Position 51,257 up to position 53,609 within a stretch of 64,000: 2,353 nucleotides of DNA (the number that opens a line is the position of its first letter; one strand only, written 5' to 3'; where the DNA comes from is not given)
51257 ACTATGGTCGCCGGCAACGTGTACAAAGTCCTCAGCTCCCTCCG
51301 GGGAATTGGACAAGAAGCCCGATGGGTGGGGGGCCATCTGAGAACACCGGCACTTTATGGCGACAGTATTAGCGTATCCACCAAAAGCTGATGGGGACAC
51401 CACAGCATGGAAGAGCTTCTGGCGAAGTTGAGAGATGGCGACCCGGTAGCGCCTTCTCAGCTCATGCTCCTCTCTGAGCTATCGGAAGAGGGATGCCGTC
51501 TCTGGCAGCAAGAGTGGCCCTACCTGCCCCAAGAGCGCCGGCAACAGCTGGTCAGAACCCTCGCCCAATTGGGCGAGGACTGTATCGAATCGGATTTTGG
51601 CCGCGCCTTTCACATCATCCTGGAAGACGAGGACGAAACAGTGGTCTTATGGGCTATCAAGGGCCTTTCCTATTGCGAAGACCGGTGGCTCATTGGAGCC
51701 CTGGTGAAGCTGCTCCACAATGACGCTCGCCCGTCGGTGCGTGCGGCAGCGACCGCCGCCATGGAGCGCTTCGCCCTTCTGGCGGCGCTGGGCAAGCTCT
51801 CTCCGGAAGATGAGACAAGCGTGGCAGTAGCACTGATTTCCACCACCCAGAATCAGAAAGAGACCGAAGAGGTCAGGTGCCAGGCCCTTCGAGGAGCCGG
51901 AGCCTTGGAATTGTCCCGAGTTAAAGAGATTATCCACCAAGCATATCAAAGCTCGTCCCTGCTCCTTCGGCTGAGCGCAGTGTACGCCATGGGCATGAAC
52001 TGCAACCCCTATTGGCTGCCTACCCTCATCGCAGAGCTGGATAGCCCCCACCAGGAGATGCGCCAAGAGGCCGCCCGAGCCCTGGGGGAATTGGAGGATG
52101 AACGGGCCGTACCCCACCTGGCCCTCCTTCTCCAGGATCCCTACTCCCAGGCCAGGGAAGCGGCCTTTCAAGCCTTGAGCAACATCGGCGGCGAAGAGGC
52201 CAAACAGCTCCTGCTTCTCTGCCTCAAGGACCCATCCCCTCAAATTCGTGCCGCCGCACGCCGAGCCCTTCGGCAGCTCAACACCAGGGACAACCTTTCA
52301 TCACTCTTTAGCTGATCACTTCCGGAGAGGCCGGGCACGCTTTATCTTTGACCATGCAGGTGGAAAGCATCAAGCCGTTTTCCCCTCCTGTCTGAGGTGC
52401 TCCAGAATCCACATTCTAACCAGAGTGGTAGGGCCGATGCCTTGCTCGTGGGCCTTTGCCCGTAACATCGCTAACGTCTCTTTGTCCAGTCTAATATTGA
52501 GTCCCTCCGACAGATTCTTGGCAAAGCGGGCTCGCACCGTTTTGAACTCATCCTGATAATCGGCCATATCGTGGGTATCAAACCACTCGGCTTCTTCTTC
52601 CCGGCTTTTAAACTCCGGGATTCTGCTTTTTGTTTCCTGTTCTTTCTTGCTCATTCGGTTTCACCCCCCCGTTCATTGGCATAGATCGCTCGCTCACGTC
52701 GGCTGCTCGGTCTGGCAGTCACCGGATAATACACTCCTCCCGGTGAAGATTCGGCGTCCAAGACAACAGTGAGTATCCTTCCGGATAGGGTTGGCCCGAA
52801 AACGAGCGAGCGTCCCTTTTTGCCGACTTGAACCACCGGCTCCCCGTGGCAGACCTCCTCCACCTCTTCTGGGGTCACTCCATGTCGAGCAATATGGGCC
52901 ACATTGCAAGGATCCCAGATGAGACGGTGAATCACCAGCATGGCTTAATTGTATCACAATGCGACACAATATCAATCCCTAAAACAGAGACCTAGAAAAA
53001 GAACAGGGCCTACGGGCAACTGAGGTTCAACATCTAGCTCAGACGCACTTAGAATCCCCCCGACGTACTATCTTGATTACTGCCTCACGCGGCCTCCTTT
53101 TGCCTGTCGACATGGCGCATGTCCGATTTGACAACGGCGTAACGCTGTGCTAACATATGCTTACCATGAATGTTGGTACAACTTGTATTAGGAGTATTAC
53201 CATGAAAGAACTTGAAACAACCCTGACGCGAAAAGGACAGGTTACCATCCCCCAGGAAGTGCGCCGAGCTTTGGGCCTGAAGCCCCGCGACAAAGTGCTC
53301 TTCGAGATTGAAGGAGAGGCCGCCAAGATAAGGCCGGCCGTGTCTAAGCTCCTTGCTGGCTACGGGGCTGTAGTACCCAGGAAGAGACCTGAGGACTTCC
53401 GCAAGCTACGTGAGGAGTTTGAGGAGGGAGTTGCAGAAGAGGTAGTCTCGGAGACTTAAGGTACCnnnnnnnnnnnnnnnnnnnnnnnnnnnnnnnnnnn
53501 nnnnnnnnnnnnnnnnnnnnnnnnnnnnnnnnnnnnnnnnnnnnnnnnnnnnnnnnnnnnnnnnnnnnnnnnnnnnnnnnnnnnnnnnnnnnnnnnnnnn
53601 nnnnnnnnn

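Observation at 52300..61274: Lower-GC genomic island at tRNA-Arg(CCT) packed with TA modules and integrase remnants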

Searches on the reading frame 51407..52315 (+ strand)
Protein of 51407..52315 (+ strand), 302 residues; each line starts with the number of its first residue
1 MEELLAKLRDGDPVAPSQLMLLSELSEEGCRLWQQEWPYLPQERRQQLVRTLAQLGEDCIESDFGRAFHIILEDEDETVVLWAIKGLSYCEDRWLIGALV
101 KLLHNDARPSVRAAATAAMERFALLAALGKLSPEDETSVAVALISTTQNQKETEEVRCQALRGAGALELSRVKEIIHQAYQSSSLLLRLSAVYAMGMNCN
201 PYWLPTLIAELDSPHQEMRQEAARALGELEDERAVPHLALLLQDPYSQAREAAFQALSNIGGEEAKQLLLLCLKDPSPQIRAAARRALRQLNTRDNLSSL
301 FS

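Call 7: search_protein_families(library=pfam, proteins=[window:51407-52315:+], max_evalue=0.01)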
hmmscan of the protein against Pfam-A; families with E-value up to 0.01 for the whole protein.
window:51407-52315:+ (302 aa): 13 families
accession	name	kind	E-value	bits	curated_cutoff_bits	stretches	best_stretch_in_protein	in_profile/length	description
PF13646.12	HEAT_2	-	5.9e-26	91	27.7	3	204-289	1-88/88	HEAT repeats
PF02985.28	HEAT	-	8.2e-19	66.4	23.5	1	235-260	2-27/31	HEAT repeat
PF00514.29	Arm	-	5.8e-10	39.3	20.6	0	204-229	14-39/41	Armadillo/beta-catenin-like repeat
PF13513.12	HEAT_EZ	-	2.3e-09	38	27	0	233-260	28-55/55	HEAT-like repeat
PF03130.22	HEAT_PBS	-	2.5e-09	37.2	20.9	1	219-244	2-27/27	PBS lyase HEAT-like repeat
PF01347.28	Vitellogenin_N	-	3.9e-08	32.8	24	1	22-161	435-553/590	Lipoprotein amino terminal region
PF12717.13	Cnd1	-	2.5e-07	31.3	26.4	0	235-296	23-91/162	non-SMC mitotic condensation complex subunit 1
PF21581.3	SCD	-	9.9e-05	23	27.5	0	271-298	37-64/75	Stromalin conservative domain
PF13251.12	DUF4042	-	0.0003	21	27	0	262-291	38-67/182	Domain of unknown function (DUF4042)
PF14668.11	RICTOR_V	-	0.00069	20.2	27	0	164-197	20-54/71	Rapamycin-insensitive companion of mTOR, domain 5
PF14663.11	RasGEF_N_2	-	0.0023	18.7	27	0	267-295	8-35/108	Rapamycin-insensitive companion of mTOR RasGEF_N domain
PF12348.14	CLASP_N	-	0.0032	17.5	27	0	261-291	173-203/227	CLASP N terminal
PF03752.18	ALF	-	0.004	17.5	25.4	0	275-289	10-24/42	Short repeats of unknown function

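Call 12: search_protein_families(library=ncbifam, proteins=[window:51407-52315:+], max_evalue=0.01)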
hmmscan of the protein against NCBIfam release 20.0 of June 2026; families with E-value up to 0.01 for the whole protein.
window:51407-52315:+ (302 aa): 8 families
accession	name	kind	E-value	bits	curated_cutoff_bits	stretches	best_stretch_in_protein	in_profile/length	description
NF045915.1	PhycobilmeDegNblB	equivalog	4.1e-18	65.7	300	1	99-285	36-213/214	phycobilisome degradation protein NblB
NF058502.1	phyc_lyase_CpcE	equivalog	1e-10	41.5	330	1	187-295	58-178/260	C-phycocyanin alpha-cysteine-84 phycocyanobilin lyase subunit CpcE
NF010374.0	PRK13800.1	equivalog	1.3e-10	40.2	1196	1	148-289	751-896/898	fumarate reductase/succinate dehydrogenase flavoprotein subunit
NF058515.1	phyc_lyase_CpcF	equivalog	1.2e-06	28.3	220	1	178-293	9-121/200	C-phycocyanin alpha-cysteine-84 phycocyanobilin lyase subunit CpcF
NF007244.0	PRK09687.1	equivalog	2.4e-06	27.1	275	1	120-282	39-212/285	putative lyase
TIGR02270.1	TIGR02270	subfamily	2.6e-06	26.7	206.8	2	190-300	74-183/410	TIGR02270 family protein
NF058505.1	phyc_lyase_CpeY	equivalog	8.7e-05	21.3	600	1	214-281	351-415/419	C-phycoerythrin alpha-cysteine-82 phycoerythrobilin lyase CpeY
NF045662.1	DVU0298_fam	equivalog_domain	0.003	17.2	75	0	205-244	148-187/213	DVU0298 family protein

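Call 14: find_encoding_contigs(protein=window:51407-52315:+, flank=10000, max_places=10)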
Protein window:51407-52315:+ (302 aa): 4 contigs read that carry it; 4 places shown.
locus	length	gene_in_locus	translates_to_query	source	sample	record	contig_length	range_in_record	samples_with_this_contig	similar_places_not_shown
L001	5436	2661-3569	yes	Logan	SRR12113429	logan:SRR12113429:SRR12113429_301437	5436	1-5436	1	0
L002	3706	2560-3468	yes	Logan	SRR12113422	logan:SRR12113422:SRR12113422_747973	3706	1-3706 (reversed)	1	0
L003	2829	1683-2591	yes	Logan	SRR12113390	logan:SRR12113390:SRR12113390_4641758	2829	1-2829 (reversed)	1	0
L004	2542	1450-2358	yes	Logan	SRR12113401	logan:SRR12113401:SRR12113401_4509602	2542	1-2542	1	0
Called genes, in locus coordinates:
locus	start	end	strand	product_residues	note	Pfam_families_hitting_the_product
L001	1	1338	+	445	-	?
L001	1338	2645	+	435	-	PF01523:PmbA_TldD_1st, PF19289:PmbA_TldD_3rd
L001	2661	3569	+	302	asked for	PF01347:TPR_Vitellogenin (faint), PF13513:HEAT_EZ (faint), PF02985:HEAT (faint), PF03130:HEAT_PBS (faint), PF00514:Arm (faint), PF12717:Cnd1 (faint), PF13646:HEAT_2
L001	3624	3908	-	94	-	PF12441:CopG_antitoxin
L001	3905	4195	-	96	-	PF04365:BrnT_toxin (weak)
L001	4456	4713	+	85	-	PF04014:MazE_antitoxin, PF15937:PrlF_antitoxin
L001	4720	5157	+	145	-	PF01850:PIN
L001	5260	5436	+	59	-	?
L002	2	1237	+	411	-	?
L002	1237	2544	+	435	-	PF01523:PmbA_TldD_1st, PF19289:PmbA_TldD_3rd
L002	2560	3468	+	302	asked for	PF01347:TPR_Vitellogenin (faint), PF13513:HEAT_EZ (faint), PF02985:HEAT (faint), PF03130:HEAT_PBS (faint), PF00514:Arm (faint), PF12717:Cnd1 (faint), PF13646:HEAT_2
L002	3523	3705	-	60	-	?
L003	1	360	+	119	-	?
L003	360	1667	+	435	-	PF01523:PmbA_TldD_1st, PF19289:PmbA_TldD_3rd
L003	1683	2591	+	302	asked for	PF01347:TPR_Vitellogenin (faint), PF13513:HEAT_EZ (faint), PF02985:HEAT (faint), PF03130:HEAT_PBS (faint), PF00514:Arm (faint), PF12717:Cnd1 (faint), PF13646:HEAT_2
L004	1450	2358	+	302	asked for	PF01347:TPR_Vitellogenin (faint), PF13513:HEAT_EZ (faint), PF02985:HEAT (faint), PF03130:HEAT_PBS (faint), PF00514:Arm (faint), PF12717:Cnd1 (faint), PF13646:HEAT_2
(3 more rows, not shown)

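Call 16: find_homologous_proteins(query=window:51407-52315:+, max_evalue=1e-20)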
Query window:51407-52315:+ (302 aa): 318 proteins with E <= 1e-20 among 8000 candidates; the best 120 are listed.
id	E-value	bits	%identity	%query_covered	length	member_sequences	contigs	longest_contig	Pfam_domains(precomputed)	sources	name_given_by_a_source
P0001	4.3e-191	651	100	100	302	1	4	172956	PF12717.14,PF00514.30,PF01347.29,PF02985.29,PF03130.23,PF13513.13,PF13646.13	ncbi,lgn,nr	ncbi:MAG: HEAT repeat domain-containing protein [Chloroflexi bacterium]|nr:HEAT repeat domain-contai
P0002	6.8e-64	234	45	98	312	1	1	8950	PF12717.14,PF00514.30,PF02985.29,PF14668.12,PF03130.23,PF13513.13,PF13646.13,PF23227.2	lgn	-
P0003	9.4e-60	221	45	94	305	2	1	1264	PF00514.30,PF02985.29,PF03130.23,PF13513.13,PF13646.13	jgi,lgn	-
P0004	1.3e-58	217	41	98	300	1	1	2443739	PF23271.2,PF00514.30,PF02985.29,PF03130.23,PF13513.13,PF13646.13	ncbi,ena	-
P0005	2.3e-58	216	44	97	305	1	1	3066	PF23271.2,PF12717.14,PF00514.30,PF02985.29,PF03130.23,PF13513.13,PF13646.13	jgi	-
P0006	2.9e-57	212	46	89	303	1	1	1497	PF00514.30,PF02985.29,PF03130.23,PF13646.13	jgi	-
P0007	4.7e-57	212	44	97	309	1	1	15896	PF00514.30,PF02985.29,PF03130.23,PF13513.13,PF13646.13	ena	-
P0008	5.5e-57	212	44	96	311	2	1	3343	PF00514.30,PF02985.29,PF03130.23,PF13646.13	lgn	-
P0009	9.3e-57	211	40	98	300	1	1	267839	PF23271.2,PF12717.14,PF00514.30,PF02985.29,PF03130.23,PF13513.13,PF13646.13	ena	-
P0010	2.3e-56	209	44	97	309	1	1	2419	PF00514.30,PF02985.29,PF03130.23,PF13513.13,PF13646.13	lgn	-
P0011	2.5e-56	209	44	97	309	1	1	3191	PF00514.30,PF02985.29,PF03130.23,PF13513.13,PF13646.13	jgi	-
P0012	2.5e-56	209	44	99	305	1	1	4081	PF23271.2,PF00514.30,PF02985.29,PF03130.23,PF13513.13,PF13646.13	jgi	-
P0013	4.5e-56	209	44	95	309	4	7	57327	PF00514.30,PF25786.1,PF02985.29,PF03130.23,PF13513.13,PF13646.13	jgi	jgi:HEAT repeat protein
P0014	9.7e-56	207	43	99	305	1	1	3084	PF23271.2,PF02985.29,PF03130.23,PF13513.13,PF13646.13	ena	-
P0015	1.1e-55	207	44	97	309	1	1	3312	PF00514.30,PF02985.29,PF03130.23,PF13513.13,PF13646.13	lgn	-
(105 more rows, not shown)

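Call 17: find_encoding_contigs(protein=P0004, flank=10000, max_places=2)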
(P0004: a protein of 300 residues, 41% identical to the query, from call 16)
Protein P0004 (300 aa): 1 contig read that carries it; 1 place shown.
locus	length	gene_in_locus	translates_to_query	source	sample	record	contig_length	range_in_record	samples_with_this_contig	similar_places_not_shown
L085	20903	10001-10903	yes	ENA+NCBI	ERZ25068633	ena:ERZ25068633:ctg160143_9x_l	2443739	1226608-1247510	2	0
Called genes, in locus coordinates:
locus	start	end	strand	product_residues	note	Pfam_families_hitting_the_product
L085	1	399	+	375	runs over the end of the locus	PF02615:Ldh_2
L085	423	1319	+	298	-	PF01557:FAA_hydrolase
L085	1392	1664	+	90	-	PF03992:ABM (weak)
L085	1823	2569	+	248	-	PF21948:LplA-B_cat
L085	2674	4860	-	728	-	PF01406:tRNA-synt_1e, PF09334:tRNA-synt_1g (faint), PF00535:Glycos_transf_2, PF13641:Glyco_tranf_2_3 (faint)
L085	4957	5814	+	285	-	PF00809:Pterin_bind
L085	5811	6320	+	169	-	PF01288:HPPK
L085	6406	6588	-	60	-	PF03966:Trm112p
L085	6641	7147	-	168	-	PF05425:CopD (weak)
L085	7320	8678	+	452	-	PF01523:PmbA_TldD_1st, PF19290:PmbA_TldD_2nd, PF19289:PmbA_TldD_3rd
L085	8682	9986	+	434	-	PF01523:PmbA_TldD_1st, PF19289:PmbA_TldD_3rd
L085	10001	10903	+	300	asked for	PF02985:HEAT (faint), PF03130:HEAT_PBS (faint), PF00514:Arm (faint), PF13513:HEAT_EZ (faint), PF23271:HEAT_GCN1 (faint), PF13646:HEAT_2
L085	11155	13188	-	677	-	-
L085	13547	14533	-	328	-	PF00480:ROK, PF01869:BcrAD_BadFG (faint), PF02685:Glucokinase (faint)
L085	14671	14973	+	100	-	-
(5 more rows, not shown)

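Call 18: find_encoding_contigs(protein=P0002, flank=10000, max_places=2)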
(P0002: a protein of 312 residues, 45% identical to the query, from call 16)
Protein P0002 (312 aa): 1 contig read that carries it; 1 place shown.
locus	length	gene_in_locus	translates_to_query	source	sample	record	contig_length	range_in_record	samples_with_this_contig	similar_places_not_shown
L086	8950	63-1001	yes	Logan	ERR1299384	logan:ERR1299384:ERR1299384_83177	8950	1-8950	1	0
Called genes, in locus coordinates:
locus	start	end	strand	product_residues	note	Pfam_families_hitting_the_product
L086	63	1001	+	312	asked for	PF14668:RICTOR_V (faint), PF00514:Arm (faint), PF02985:HEAT (faint), PF12717:Cnd1 (faint), PF13513:HEAT_EZ (faint), PF13646:HEAT_2, PF23227:HEAT_MROH2B_C (faint), PF13646:HEAT_2, +1 more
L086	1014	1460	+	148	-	PF00293:NUDIX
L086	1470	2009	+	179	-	PF13302:Acetyltransf_3, PF00583:Acetyltransf_1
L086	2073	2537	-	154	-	PF01575:MaoC_dehydratas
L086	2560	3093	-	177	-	PF13452:FAS1_DH_region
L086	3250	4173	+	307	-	PF06574:FAD_syn, PF01687:Flavokinase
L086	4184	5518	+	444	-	PF00579:tRNA-synt_1b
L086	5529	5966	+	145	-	-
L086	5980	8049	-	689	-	PF00009:GTP_EFTU, PF22042:EF-G_D2, PF14492:EFG_III, PF03764:EFG_IV, PF00679:EFG_C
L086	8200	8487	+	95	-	PF02686:GatC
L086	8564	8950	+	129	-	?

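Call 19: find_encoding_contigs(protein=P0013, flank=10000, max_places=2)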
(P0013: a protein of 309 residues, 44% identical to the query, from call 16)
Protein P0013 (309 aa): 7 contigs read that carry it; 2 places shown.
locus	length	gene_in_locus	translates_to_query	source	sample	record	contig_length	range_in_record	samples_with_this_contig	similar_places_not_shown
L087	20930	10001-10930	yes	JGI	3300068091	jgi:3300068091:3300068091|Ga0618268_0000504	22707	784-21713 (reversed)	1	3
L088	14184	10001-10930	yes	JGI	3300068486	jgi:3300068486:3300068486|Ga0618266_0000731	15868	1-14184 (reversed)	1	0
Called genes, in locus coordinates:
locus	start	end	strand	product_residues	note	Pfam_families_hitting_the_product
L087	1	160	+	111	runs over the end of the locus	PF00589:Phage_integrase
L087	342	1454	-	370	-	-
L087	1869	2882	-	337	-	PF01118:Semialdhyde_dh, PF22698:Semialdhyde_dhC_1, PF02774:Semialdhyde_dhC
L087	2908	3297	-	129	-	PF06262:Zincin_1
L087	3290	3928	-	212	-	PF00730:HhH-GPD, PF00633:HHH (weak)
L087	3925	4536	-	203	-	PF00300:His_Phos_1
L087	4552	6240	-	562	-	PF00999:Na_H_Exchanger, PF02254:TrkA_N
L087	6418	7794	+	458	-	PF01523:PmbA_TldD_1st, PF19290:PmbA_TldD_2nd, PF19289:PmbA_TldD_3rd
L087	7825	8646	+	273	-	-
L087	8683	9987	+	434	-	PF01523:PmbA_TldD_1st, PF19289:PmbA_TldD_3rd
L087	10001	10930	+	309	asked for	PF02985:HEAT (faint), PF03130:HEAT_PBS (faint), PF13646:HEAT_2, PF13513:HEAT_EZ (faint), PF25786:HEAT_GCN1_C (faint), PF00514:Arm (faint), PF13646:HEAT_2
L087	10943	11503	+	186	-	PF13302:Acetyltransf_3, PF00583:Acetyltransf_1, PF13523:Acetyltransf_8 (weak)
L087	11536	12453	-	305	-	PF00106:adh_short, PF08659:KR, PF13561:adh_short_C2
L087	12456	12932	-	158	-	PF01575:MaoC_dehydratas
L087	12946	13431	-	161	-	PF13452:FAS1_DH_region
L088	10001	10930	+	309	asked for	PF02985:HEAT (faint), PF03130:HEAT_PBS (faint), PF13646:HEAT_2, PF13513:HEAT_EZ (faint), PF25786:HEAT_GCN1_C (faint), PF00514:Arm (faint), PF13646:HEAT_2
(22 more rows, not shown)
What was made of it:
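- On tRNA-anchored genomic island / integrative element: Distant relatives keep TldD-PmbA-HEAT but have other genes downstream (calls 17-19).
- The left flank TldD-PmbA-HEAT is syntenic in distant relatives, but the genes after HEAT differ in each (calls 17-19).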

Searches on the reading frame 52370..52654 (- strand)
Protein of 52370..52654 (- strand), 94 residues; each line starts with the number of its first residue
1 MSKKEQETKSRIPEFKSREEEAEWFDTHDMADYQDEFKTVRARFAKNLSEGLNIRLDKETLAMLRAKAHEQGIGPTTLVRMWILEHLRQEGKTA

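Call 6: search_protein_families(library=pfam, proteins=[window:52370-52654:-], max_evalue=0.01)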
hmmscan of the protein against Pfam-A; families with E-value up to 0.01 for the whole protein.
window:52370-52654:- (94 aa): 2 families
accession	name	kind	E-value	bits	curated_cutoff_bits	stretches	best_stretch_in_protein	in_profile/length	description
PF12441.14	CopG_antitoxin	-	1.5e-13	51.7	28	1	11-84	2-77/79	CopG antitoxin of type II toxin-antitoxin system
PF12554.13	MOZART1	-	0.0061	16.7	27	0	47-80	9-41/47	Mitotic-spindle organizing gamma-tubulin ring associated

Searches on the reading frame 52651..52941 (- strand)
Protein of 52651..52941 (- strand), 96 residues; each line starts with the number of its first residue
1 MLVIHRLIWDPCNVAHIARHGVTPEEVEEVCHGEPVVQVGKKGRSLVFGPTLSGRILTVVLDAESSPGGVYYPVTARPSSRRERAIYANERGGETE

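Call 6: search_protein_families(library=pfam, proteins=[window:52651-52941:-], max_evalue=0.01)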
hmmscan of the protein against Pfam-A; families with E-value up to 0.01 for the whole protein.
window:52651-52941:- (96 aa): 1 family
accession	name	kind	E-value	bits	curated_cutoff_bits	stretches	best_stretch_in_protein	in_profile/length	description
PF04365.19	BrnT_toxin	-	2.4e-06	28.2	34.5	1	9-83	1-77/77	Ribonuclease toxin, BrnT, of type II toxin-antitoxin system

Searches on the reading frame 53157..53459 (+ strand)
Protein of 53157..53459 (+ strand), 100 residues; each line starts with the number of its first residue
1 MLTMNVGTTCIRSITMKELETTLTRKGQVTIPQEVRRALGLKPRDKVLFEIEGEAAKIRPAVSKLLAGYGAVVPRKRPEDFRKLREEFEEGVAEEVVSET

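Call 6: search_protein_families(library=pfam, proteins=[window:53157-53459:+], max_evalue=0.01)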
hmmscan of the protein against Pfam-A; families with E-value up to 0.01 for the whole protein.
window:53157-53459:+ (100 aa): 2 families
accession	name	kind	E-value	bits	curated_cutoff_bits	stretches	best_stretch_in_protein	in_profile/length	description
PF04014.23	MazE_antitoxin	-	3.2e-10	40.3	24.7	1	22-64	3-46/48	Antidote-toxin recognition MazE, bacterial antitoxin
PF15937.10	PrlF_antitoxin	-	2.1e-08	34.7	32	1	20-53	1-34/99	prlF antitoxin for toxin YhaV_toxin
